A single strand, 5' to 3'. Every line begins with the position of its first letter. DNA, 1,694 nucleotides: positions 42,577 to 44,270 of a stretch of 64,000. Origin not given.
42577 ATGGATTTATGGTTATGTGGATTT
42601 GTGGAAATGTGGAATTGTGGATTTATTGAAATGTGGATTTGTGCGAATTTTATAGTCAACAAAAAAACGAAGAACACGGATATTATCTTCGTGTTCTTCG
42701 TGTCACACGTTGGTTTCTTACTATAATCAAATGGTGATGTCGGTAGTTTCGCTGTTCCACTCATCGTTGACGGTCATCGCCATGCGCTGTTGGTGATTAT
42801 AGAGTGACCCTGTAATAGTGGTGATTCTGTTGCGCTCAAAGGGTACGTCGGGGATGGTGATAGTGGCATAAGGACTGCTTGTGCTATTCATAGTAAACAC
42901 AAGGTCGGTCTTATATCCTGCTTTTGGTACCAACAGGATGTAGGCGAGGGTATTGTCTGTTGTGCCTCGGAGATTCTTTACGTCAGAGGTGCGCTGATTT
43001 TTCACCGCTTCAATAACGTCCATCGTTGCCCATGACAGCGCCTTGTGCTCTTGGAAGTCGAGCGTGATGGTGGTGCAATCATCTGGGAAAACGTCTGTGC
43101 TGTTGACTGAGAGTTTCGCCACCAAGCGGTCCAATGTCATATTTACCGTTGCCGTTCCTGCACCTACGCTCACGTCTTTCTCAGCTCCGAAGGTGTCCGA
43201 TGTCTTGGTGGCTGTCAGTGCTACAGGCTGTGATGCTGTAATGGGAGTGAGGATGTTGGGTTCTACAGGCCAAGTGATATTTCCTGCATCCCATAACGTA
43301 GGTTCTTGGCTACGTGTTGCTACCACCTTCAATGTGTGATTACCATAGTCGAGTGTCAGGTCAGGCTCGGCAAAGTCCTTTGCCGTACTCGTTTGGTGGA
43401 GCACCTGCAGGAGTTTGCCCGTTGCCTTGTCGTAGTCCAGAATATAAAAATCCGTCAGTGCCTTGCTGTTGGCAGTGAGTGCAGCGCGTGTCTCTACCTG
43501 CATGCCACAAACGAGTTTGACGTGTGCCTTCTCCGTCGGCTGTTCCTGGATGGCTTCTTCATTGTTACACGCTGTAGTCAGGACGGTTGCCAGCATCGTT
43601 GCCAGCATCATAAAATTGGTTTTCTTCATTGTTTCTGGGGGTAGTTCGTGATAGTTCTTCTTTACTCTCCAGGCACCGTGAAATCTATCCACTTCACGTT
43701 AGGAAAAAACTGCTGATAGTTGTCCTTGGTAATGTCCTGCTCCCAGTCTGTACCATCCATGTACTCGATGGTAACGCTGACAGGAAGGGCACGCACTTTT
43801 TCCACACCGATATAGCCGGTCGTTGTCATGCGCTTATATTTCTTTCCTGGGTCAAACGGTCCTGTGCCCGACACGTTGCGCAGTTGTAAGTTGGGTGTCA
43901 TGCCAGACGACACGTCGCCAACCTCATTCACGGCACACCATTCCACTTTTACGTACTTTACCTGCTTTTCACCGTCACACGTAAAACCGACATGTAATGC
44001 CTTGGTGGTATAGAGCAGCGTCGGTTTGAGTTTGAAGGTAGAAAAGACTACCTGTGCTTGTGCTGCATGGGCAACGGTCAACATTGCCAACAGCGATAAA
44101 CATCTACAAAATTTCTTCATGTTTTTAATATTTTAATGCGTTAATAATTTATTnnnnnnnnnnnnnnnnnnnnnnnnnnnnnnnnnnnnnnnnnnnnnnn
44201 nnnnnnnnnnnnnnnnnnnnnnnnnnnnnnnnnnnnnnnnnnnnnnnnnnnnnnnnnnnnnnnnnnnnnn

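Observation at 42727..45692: Tail-anchored, truncated NAD-dependent ligase core with hexapeptide repeats, co-operonic with secreted and fimbrillin-like proteins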

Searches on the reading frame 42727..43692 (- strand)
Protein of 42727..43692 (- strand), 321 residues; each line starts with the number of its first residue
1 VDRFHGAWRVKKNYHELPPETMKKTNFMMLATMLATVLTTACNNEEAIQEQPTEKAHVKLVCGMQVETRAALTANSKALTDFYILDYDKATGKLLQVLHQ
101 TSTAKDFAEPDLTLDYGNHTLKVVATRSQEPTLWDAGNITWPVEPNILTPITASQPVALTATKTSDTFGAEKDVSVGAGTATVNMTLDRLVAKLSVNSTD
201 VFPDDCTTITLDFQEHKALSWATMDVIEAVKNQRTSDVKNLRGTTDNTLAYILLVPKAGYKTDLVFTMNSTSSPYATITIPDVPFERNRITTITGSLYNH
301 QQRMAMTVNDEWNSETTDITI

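Call 3: search_protein_families(library=pfam, proteins=[window:42727-43692:-], max_evalue=0.01)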
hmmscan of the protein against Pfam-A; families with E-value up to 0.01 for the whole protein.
window:42727-43692:- (321 aa): 0 families

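Call 10: search_protein_families(library=phrogs, proteins=[window:42727-43692:-], max_evalue=0.001)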
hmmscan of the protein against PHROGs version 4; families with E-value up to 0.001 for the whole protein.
window:42727-43692:- (321 aa): 0 families

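Call 30: find_homologous_proteins(query=window:42730-43629:-)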
Query seq(300 aa) (300 aa): 641 proteins with E <= 0.001 among 2065 candidates; the best 120 are listed.
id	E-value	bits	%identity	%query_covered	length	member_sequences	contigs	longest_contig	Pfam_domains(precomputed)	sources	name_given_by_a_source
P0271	4.0e-179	612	93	100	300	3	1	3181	-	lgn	-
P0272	1.4e-178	610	91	100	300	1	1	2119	-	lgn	-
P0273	7.5e-178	608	91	100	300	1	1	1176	-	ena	-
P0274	1.0e-177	607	92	100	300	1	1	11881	-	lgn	-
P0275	1.5e-177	606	93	100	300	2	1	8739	-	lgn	-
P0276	5.4e-177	605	91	100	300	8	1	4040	-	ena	-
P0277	7.1e-177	604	92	100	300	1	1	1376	-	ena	-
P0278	2.3e-176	603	91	100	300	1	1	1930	-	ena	-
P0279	2.5e-176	602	91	100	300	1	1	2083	-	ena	-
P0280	3.8e-176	602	90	100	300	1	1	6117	-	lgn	-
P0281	4.4e-176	602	91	100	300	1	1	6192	-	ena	-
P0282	5.5e-176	601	91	100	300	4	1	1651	-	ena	-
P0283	6.5e-176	601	91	100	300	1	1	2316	-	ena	-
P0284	7.3e-176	601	91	100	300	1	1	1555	-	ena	-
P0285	7.5e-176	601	91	100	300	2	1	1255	-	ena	-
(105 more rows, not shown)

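Call 41: predict_structure(alignment_id=A1)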
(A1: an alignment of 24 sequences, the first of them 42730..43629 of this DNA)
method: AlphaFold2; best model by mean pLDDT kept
length: 300 residues; sequences in the alignment: 24
mean_pLDDT: 40.1   pTM: 0.34
mean pLDDT of the five models: 40.1, 37.0, 35.7, 35.1, 30.2
residues with pLDDT >= 90: 0; 70-90: 8; 50-70: 88; < 50: 204
segments of 3 or more residues with pLDDT < 50: 1-62, 64-67, 76-96, 99-171, 196-210, 267-270, 278-300
pLDDT, mean of each block of 10 residues (from residue 1): 26 26 24 22 21 31 52 51 43 45 37 24 24 23 24 23 32 54 65 48 32 62 58 55 70 67 57 46 31 29
secondary structure, 60 per line:
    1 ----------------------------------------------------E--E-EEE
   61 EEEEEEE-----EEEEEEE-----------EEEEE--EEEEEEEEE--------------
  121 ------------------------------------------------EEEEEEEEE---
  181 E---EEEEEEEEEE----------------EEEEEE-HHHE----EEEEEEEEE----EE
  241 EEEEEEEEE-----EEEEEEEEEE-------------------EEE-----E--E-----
elements in order: E58-67 E73-79 E91-95 E98-106 E169-177 E185-194 E211-216 E226-234 E239-249 E255-264 E284-286

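Call 43: search_protein_families(library=pfam, proteins=[window:42730-43629:-], max_evalue=10)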
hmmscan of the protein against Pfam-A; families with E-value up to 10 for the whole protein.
window:42730-43629:- (300 aa): 1 family
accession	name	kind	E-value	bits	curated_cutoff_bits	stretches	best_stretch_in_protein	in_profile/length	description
PF20200.4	DUF6562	-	0.014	15.3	25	1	255-295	259-299/304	Family of unknown function (DUF6562)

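Call 44: search_solved_structures(query=A1, max_evalue=10)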
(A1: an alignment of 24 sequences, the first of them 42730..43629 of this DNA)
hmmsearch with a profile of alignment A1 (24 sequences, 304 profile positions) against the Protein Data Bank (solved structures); distinct sequences matched with E-value up to 10: 5.
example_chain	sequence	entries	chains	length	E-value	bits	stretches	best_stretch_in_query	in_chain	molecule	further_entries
3whj_A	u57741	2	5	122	0.4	13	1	210-297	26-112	Probable 26S proteasome regulatory subunit p27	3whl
6bde_A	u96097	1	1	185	0.42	13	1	74-106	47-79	2,4-dihydroxyhept-2-ene-1,7-dioic acid aldolase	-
5uhp_E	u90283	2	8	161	1.2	11.4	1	15-69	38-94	O-GlcNAcase stalk domain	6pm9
5uhk_B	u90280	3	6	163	1.2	11.4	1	15-69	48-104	O-GlcNAcase stalk domain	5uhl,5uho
11lj_C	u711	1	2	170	1.4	11.3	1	15-69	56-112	Protein O-GlcNAcase 535-704 Peptide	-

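Call 69: search_protein_families(library=ncbifam, proteins=[window:42730-43629:-], max_evalue=1)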
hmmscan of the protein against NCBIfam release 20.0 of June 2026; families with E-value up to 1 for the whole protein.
window:42730-43629:- (300 aa): 4 families
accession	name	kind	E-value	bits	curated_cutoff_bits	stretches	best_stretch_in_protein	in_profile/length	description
NF038041.1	fim_Mfa1_fam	subfamily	0.00094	18.5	130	1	3-221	1-248/495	Mfa1 family fimbria major subunit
NF052322.1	FimD_tip_adhes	equivalog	0.057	12.1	170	1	1-70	1-77/664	fimbrial tip adhesin FimD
NF053690.1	BamK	equivalog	0.11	12.4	120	1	1-32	1-31/199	BamK family beta-barrel-assembly machinery protein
TIGR02469.1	CbiT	equivalog_domain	0.13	12.5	78.3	1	153-204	24-75/124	precorrin-6Y C5,15-methyltransferase (decarboxylating) subunit CbiT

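Call 70: search_protein_families(library=padloc, proteins=[window:42730-43629:-], max_evalue=0.01)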
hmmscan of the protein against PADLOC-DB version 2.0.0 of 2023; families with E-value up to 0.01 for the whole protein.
window:42730-43629:- (300 aa): 1 family
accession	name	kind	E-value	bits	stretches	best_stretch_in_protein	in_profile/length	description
PDLC00223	KwaB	-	0.0074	13.4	1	172-245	78-149/339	DUF4868 domain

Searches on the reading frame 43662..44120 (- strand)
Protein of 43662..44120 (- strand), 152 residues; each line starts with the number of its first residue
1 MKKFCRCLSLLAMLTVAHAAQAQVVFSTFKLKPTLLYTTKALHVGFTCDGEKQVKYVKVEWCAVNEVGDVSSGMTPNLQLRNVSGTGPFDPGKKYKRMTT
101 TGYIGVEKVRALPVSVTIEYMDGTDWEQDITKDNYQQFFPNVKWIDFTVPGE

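Call 3: search_protein_families(library=pfam, proteins=[window:43662-44120:-], max_evalue=0.01)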
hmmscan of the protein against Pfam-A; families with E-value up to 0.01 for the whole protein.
window:43662-44120:- (152 aa): 0 families

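Call 10: search_protein_families(library=phrogs, proteins=[window:43662-44120:-], max_evalue=0.001)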
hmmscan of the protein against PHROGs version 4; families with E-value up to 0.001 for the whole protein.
window:43662-44120:- (152 aa): 0 families

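Call 43: search_protein_families(library=pfam, proteins=[window:43665-44120:-], max_evalue=10)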
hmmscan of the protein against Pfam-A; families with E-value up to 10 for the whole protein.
window:43665-44120:- (152 aa): 0 families

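Call 50: find_homologous_proteins(query=window:43662-44120:-)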
Query window:43662-44120:- (152 aa): 101 proteins with E <= 0.001 among 107 candidates.
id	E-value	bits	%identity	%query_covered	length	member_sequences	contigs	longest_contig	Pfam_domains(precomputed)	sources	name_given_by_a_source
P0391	2.3e-95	334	95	100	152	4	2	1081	-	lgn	-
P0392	1.5e-94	332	95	100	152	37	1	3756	-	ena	-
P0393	3.5e-85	301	87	100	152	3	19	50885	-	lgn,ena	-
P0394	1.5e-84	299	86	100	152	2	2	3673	-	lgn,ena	-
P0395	2.8e-84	298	86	100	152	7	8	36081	-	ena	-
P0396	6.8e-82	291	84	100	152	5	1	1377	-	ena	-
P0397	2.7e-81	289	83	100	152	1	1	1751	-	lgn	-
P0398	2.8e-81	289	82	100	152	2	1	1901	-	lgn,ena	-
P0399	3.7e-81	288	83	100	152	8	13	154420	-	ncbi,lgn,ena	-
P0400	1.3e-80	286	82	100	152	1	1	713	-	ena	-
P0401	1.4e-79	283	84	90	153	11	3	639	-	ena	-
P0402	3.9e-79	282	83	100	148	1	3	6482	-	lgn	-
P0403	3.4e-78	279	79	100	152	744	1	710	-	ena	-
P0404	3.5e-78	279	83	90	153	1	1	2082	-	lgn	-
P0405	3.6e-78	279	81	100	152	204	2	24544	-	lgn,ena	-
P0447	4.3e-74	265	76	100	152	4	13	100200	-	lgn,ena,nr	nr:MAG TPA: hypothetical protein [Caudoviricetes sp.]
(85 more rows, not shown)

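Call 51: find_encoding_contigs(protein=P0447, flank=6000, max_places=4)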
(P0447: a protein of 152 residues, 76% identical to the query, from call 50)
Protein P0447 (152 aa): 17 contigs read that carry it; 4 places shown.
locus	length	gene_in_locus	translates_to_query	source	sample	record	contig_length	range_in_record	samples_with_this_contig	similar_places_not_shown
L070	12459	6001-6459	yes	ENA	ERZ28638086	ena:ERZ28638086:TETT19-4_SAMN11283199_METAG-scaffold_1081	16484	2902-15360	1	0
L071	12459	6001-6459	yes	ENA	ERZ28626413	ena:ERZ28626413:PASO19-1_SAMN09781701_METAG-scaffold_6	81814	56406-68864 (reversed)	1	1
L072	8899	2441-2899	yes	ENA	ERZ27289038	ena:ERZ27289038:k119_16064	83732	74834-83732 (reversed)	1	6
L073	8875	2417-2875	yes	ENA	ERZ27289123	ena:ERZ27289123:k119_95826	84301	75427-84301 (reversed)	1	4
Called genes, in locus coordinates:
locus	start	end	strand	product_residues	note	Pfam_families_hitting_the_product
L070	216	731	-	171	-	-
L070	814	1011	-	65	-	-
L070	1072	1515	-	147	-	-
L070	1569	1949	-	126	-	-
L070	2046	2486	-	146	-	-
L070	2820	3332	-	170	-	-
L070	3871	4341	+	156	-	-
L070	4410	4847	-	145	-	-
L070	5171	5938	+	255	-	-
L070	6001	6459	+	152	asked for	-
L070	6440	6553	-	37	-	-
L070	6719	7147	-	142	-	PF01510:Amidase_2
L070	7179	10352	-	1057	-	-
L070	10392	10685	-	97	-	-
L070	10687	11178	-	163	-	-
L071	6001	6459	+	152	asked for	-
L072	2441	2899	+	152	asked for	-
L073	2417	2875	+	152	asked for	-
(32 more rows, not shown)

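Call 52: find_encoding_contigs(protein=P0399, flank=5000, max_places=3)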
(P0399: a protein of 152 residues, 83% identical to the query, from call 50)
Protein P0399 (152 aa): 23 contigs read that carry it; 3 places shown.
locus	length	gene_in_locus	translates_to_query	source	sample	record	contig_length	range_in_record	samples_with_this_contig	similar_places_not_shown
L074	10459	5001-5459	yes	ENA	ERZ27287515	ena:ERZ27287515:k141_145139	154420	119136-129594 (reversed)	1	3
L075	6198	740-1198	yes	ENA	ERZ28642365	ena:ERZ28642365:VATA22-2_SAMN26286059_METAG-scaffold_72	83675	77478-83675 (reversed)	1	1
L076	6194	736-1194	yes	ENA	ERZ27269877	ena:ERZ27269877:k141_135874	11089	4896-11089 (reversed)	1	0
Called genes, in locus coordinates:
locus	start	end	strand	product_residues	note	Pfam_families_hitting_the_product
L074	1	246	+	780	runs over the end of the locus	PF01751:Toprim, PF01131:Topoisom_bac, PF13368:Toprim_C_rpt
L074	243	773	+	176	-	PF13189:Cytidylate_kin2 (weak), PF13238:AAA_18, PF01202:SKI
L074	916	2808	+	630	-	PF02784:Orn_Arg_deC_N, PF17810:Arg_decarb_HB, PF17944:Arg_decarbox_C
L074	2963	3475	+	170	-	PF04542:Sigma70_r2, PF08281:Sigma70_r4_2, PF04545:Sigma70_r4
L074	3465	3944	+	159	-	-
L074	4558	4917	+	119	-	-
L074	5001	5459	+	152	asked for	-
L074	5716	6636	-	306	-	PF12833:HTH_18, PF00165:HTH_AraC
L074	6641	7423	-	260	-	PF02517:Rce1-like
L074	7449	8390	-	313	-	PF06574:FAD_syn, PF01687:Flavokinase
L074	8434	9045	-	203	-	PF00702:Hydrolase, PF13419:HAD_2 (weak)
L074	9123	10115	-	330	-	PF05686:Glyco_transf_90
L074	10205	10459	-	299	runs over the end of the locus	PF08279:HTH_11 (weak)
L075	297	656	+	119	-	-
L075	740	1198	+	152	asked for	-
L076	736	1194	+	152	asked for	-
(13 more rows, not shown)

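Call 69: search_protein_families(library=ncbifam, proteins=[window:43665-44120:-], max_evalue=1)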
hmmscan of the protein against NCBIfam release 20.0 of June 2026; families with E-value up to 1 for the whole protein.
window:43665-44120:- (152 aa): 2 families
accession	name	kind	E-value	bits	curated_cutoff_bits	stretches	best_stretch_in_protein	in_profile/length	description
NF033554.9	floc_PepA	equivalog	0.071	12.9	80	1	4-50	2-44/261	flocculation-associated PEP-CTERM protein PepA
NF038040.1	phero_PhrK_fam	equivalog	0.089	13.1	35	1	1-14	1-14/40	PhrK family phosphatase-inhibitory pheromone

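Call 70: search_protein_families(library=padloc, proteins=[window:43665-44120:-], max_evalue=0.01)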
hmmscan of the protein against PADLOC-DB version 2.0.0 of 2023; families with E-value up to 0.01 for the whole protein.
window:43665-44120:- (152 aa): 0 families
